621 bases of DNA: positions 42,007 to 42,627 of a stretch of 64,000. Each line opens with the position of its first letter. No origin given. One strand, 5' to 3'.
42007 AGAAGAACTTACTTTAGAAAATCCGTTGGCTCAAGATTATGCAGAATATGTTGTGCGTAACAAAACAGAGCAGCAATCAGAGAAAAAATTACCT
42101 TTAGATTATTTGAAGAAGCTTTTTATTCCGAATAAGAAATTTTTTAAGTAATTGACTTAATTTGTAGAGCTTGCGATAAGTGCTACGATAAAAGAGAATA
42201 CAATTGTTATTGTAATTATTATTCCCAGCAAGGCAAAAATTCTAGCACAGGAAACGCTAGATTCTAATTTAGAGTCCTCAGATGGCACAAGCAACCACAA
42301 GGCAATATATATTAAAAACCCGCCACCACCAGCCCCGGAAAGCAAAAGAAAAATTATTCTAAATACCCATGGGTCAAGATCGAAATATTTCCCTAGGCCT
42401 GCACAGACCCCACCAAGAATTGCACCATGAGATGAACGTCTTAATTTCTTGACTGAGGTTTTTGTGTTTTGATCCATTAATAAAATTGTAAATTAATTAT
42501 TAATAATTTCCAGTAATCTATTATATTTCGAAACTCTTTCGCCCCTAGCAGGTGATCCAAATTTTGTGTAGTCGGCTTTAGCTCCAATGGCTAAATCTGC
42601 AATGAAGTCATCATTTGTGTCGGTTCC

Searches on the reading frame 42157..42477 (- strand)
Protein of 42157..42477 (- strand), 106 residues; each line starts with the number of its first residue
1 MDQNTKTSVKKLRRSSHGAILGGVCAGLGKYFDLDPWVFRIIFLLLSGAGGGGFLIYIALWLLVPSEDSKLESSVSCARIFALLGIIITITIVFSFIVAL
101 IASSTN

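Call 48: search_protein_families(library=pfam, proteins=[window:42157-42477:-], max_evalue=0.00001)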
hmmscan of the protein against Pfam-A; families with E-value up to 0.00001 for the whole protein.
window:42157-42477:- (106 aa): 1 family
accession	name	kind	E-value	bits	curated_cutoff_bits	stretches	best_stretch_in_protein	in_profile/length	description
PF04024.17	PspC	-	7.1e-23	80.6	25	1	10-67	1-58/58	PspC domain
